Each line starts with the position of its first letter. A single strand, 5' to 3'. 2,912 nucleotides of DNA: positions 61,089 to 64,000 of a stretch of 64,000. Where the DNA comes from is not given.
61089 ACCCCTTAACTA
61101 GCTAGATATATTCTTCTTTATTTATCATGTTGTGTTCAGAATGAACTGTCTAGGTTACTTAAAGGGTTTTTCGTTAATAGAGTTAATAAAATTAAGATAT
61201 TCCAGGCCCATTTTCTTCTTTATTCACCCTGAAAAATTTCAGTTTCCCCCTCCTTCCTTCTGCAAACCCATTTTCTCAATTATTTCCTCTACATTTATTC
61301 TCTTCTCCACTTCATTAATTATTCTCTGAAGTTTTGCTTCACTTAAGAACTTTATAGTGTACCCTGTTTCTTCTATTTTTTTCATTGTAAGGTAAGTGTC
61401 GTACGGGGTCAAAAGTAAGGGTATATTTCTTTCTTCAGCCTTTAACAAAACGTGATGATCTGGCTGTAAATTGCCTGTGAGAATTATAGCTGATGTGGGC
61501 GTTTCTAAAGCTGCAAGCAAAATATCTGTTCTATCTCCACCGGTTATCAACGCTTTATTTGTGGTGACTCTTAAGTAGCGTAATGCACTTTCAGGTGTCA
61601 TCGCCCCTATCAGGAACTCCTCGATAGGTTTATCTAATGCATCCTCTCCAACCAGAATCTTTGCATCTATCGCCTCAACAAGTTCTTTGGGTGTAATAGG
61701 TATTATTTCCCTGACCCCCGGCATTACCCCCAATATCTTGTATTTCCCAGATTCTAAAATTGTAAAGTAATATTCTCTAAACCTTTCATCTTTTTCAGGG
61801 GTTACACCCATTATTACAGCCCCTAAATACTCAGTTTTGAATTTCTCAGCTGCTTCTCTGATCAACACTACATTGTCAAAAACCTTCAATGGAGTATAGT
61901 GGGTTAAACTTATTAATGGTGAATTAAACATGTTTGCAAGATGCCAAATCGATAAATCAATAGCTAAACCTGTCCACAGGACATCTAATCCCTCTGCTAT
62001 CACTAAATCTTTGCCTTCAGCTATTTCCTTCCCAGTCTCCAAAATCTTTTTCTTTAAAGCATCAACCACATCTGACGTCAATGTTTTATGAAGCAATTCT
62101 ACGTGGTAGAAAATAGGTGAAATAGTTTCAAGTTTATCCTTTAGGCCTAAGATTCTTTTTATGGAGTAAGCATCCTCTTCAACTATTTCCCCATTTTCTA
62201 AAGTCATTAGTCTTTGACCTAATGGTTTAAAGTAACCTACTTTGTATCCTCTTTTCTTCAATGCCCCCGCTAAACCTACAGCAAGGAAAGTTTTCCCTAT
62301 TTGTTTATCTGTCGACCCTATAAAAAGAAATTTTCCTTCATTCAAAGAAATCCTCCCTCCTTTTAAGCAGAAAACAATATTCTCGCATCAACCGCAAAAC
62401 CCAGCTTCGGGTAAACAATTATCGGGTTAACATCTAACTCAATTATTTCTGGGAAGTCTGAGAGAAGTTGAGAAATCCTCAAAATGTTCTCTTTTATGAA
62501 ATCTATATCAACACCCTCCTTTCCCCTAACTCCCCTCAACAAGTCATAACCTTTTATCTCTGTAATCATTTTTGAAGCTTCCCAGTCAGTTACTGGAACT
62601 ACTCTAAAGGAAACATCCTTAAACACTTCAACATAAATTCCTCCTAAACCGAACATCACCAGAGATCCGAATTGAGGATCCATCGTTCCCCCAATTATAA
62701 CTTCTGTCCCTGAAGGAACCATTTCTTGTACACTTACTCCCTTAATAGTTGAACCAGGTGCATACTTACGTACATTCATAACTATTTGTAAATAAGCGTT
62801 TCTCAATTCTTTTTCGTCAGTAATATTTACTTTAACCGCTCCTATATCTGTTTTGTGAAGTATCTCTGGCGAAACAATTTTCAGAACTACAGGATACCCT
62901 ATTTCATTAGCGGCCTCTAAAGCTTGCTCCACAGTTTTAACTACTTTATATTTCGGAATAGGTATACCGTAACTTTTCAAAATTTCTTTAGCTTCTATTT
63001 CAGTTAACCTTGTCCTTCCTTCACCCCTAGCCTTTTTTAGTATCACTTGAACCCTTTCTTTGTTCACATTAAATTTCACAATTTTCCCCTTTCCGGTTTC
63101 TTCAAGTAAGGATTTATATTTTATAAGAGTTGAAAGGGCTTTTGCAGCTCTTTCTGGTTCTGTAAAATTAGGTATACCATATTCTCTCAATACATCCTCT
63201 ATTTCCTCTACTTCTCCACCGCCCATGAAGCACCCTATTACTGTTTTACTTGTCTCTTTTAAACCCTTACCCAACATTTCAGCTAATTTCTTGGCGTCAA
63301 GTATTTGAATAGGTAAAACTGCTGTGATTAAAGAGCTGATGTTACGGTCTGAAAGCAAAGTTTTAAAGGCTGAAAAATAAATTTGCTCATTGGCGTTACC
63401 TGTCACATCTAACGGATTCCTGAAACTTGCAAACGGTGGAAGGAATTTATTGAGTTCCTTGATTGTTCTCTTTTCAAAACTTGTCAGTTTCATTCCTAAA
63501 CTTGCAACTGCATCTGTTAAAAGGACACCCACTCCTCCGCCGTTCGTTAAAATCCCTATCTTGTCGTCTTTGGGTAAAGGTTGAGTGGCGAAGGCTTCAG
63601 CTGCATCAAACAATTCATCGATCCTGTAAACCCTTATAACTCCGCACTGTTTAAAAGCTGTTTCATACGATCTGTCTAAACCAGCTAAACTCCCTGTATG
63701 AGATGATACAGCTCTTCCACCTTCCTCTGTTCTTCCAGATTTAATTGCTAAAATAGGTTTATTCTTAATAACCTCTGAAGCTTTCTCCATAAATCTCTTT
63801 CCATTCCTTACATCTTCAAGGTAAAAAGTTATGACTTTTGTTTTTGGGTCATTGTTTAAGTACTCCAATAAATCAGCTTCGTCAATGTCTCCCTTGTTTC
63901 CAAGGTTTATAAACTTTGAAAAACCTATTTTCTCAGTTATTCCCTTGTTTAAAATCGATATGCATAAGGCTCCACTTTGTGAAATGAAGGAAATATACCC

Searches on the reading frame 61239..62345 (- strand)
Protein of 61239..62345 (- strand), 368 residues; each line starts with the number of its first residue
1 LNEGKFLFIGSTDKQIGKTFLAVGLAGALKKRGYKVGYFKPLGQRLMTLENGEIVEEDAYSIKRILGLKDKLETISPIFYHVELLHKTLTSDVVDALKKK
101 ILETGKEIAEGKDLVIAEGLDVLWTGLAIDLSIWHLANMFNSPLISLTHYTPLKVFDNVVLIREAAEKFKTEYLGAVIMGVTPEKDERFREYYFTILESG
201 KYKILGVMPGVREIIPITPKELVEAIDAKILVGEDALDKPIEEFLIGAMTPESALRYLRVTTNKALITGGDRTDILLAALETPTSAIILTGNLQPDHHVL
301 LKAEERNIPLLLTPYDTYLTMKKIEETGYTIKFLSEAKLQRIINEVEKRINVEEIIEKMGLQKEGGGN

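Call 77: search_protein_families(library=pfam, proteins=[window:61239-62345:-])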
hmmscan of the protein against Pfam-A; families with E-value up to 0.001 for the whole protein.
window:61239-62345:- (368 aa): 4 families
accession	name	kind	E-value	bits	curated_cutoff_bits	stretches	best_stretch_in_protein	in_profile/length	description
PF07085.17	DRTGG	-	4.3e-30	104.1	25.2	1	221-326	1-104/105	DRTGG domain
PF13500.12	AAA_26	-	1.1e-21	78.1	27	1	7-215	3-195/198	AAA domain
PF01656.29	CbiA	-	1.4e-06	28.7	25.4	1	11-210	5-111/125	CobQ/CobB/MinD/ParA nucleotide binding domain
PF02603.21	Hpr_kinase_N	-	0.00012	22.5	24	1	272-325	69-122/125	HPr Serine kinase N terminus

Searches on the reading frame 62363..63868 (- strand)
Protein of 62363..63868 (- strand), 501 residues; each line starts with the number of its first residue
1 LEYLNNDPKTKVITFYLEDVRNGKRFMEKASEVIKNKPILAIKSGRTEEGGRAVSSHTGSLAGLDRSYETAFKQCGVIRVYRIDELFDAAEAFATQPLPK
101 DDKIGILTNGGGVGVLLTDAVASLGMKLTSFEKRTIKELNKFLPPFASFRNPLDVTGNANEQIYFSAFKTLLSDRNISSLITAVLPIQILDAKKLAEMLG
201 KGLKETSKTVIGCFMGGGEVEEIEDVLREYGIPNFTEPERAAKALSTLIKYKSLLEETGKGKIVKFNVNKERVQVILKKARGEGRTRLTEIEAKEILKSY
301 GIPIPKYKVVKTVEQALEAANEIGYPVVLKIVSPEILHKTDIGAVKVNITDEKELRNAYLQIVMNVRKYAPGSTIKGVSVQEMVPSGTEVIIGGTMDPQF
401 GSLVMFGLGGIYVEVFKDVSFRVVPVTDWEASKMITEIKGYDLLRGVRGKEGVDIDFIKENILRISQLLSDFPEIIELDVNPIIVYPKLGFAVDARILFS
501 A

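Call 77: search_protein_families(library=pfam, proteins=[window:62363-63868:-])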
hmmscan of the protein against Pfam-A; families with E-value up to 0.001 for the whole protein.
window:62363-63868:- (501 aa): 4 families
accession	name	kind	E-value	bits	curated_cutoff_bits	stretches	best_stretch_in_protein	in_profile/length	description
PF13549.11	ATP-grasp_5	-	9e-85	283.9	27.6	1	280-497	2-219/221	ATP-grasp domain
PF13607.11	Succ_CoA_lig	-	1.8e-33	115.6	27.4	1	1-93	46-138/138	Succinyl-CoA ligase like flavodoxin domain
PF19045.5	Ligase_CoA_2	-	2.1e-13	51.1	23.7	1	106-237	3-139/162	Ligase-CoA domain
PF08442.15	ATP-grasp_2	-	8.6e-06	25.9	29.5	1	288-405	2-122/202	ATP-grasp domain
